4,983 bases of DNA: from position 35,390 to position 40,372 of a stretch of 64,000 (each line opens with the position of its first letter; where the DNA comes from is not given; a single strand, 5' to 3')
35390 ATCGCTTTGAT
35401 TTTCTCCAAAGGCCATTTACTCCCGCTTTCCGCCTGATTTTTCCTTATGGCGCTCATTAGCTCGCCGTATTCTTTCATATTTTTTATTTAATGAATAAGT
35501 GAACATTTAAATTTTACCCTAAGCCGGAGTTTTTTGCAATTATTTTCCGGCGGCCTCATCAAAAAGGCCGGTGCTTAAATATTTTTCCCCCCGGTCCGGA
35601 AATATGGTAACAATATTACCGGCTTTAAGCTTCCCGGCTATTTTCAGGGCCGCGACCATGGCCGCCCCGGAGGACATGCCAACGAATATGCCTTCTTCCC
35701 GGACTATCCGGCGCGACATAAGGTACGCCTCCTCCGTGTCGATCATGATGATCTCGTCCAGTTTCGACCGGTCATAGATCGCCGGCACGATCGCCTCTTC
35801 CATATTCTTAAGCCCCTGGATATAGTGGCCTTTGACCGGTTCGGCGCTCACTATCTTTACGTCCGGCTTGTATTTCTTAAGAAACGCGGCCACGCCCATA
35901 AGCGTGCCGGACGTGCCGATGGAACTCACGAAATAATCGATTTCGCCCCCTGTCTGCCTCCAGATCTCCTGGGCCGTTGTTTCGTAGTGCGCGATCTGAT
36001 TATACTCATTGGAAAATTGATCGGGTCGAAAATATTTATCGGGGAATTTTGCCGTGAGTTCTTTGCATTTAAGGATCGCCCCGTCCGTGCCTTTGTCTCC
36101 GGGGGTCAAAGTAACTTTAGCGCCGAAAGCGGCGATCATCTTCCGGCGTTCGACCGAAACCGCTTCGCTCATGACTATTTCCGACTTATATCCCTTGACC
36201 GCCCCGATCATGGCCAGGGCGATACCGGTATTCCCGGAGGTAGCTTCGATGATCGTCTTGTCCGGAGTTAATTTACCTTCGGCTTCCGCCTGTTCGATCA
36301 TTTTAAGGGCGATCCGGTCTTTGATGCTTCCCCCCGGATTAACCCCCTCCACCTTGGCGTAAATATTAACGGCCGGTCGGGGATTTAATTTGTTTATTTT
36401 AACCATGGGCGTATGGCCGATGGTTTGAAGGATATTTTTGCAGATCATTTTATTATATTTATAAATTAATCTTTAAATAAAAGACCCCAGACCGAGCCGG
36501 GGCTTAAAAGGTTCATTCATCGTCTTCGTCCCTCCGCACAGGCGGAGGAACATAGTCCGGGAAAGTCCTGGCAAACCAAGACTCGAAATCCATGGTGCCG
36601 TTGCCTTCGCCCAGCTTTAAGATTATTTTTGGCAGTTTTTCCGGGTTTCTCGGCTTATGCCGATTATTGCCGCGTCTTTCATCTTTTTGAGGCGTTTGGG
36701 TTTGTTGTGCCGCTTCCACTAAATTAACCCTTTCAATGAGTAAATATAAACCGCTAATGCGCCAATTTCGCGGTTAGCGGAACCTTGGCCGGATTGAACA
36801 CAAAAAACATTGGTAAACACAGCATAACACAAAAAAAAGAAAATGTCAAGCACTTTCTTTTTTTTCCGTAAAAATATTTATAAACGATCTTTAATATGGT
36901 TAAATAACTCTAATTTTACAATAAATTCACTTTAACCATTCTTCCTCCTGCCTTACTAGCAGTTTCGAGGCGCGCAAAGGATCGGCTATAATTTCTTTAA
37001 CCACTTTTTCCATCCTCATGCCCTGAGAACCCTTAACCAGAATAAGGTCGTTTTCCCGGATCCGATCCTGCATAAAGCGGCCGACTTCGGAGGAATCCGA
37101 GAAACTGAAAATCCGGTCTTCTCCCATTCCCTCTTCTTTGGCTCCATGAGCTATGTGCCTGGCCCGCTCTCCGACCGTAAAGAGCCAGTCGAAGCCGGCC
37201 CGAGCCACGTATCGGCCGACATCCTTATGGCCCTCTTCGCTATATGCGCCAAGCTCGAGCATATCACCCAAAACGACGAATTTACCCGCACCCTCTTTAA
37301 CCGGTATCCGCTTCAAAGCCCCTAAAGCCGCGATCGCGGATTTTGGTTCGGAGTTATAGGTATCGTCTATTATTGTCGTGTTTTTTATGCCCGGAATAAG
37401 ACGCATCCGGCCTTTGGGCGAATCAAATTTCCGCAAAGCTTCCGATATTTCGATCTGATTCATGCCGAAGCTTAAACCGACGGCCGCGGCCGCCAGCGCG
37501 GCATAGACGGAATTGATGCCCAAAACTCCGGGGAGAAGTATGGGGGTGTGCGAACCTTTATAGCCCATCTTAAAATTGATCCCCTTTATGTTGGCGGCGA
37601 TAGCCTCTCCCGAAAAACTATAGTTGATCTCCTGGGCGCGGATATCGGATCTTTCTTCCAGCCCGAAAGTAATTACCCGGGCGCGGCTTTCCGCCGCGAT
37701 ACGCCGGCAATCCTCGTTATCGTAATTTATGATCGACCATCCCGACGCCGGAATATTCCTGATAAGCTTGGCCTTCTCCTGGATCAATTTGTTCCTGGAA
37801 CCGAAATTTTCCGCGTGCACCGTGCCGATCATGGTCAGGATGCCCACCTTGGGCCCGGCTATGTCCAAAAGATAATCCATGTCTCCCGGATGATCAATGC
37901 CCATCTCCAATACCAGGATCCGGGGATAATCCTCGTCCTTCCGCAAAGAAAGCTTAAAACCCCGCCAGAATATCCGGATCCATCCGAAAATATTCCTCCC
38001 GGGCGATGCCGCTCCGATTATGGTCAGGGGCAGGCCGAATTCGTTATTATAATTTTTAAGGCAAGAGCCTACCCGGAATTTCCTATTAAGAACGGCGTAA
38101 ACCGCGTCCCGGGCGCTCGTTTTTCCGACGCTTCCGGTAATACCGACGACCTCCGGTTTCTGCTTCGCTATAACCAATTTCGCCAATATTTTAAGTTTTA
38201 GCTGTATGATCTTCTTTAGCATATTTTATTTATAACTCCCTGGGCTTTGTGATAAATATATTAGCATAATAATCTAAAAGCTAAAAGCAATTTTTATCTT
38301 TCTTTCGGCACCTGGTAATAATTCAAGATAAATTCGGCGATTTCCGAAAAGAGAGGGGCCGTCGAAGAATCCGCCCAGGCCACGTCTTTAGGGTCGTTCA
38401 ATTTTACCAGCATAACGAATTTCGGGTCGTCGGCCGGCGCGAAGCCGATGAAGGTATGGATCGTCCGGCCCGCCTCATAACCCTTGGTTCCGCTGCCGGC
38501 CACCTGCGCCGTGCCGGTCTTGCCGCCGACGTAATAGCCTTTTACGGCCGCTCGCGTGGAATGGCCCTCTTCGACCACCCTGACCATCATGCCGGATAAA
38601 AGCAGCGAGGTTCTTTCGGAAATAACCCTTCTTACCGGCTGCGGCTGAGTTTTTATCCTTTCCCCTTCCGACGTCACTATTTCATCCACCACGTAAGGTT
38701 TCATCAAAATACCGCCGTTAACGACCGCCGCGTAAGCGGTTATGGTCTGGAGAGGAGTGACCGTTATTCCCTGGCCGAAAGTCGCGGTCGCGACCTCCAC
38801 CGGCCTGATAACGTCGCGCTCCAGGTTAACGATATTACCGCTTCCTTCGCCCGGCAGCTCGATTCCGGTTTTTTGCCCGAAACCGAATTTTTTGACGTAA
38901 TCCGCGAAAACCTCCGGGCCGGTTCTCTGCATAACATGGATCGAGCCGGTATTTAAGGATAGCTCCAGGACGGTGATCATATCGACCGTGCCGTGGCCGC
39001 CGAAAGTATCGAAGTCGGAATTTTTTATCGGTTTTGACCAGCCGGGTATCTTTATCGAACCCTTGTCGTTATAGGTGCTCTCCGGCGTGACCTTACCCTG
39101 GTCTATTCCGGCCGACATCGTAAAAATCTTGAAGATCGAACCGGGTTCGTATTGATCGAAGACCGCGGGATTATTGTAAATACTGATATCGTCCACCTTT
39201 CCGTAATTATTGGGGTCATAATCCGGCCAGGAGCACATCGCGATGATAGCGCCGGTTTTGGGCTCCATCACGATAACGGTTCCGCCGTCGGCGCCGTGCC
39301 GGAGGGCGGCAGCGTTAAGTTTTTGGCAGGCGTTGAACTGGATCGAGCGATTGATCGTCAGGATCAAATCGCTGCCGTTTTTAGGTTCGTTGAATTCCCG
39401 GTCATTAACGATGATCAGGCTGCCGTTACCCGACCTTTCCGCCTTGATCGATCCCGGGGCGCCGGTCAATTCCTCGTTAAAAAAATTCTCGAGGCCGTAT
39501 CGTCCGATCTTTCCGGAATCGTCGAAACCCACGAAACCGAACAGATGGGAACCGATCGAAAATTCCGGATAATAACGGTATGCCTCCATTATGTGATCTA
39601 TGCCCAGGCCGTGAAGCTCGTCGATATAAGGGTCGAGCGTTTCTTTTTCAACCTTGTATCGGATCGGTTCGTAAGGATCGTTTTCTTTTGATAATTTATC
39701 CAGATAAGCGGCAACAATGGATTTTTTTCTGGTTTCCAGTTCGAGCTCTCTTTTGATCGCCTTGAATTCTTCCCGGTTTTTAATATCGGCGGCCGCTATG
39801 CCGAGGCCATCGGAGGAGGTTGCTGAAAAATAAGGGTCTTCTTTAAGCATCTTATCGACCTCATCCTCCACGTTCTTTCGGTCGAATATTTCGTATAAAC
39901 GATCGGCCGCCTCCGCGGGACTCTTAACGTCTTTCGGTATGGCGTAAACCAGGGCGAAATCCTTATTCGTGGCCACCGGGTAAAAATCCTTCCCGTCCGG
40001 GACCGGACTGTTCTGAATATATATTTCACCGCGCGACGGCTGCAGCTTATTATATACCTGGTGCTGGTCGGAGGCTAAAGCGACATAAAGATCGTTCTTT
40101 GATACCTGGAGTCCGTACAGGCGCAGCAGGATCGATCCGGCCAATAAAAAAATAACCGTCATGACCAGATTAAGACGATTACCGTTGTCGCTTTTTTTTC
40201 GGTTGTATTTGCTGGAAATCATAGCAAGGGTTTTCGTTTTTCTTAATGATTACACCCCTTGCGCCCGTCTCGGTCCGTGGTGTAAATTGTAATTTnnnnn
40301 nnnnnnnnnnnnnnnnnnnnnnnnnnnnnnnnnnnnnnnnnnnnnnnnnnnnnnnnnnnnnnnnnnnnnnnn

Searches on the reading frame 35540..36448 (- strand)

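Call 11: search_protein_families(library=pfam, proteins=[window:35540-36448:-], max_evalue=0.001)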
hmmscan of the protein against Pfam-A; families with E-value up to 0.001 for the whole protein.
window:35540-36448:- (302 aa): 1 family
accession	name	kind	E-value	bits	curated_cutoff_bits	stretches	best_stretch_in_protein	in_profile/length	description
PF00291.31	PALP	-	1.6e-73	248.1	35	1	6-285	1-295/295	Pyridoxal-phosphate dependent enzyme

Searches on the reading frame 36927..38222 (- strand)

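Call 11: search_protein_families(library=pfam, proteins=[window:36927-38222:-], max_evalue=0.001)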
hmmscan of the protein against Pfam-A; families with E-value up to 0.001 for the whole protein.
window:36927-38222:- (431 aa): 2 families
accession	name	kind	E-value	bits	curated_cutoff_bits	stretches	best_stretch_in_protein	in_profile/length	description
PF08245.18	Mur_ligase_M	-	7.3e-28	98.3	24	2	96-225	52-188/200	Mur ligase middle domain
PF02875.26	Mur_ligase_C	-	2.8e-18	67.4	28.4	1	271-399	1-126/127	Mur ligase, glutamate ligase domain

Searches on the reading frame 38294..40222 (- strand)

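Call 12: search_protein_families(library=pfam, proteins=[window:38294-40222:-], max_evalue=0.001)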
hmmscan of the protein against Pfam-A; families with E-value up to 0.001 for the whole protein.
window:38294-40222:- (642 aa): 2 families
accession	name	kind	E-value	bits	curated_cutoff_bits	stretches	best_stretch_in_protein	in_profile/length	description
PF00905.27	Transpeptidase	-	3.2e-80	270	22.1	1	314-629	1-298/299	Penicillin binding protein transpeptidase domain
PF03717.20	PBP_dimer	-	7.3e-09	36.7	24.4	1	61-269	3-175/180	Penicillin-binding Protein dimerisation domain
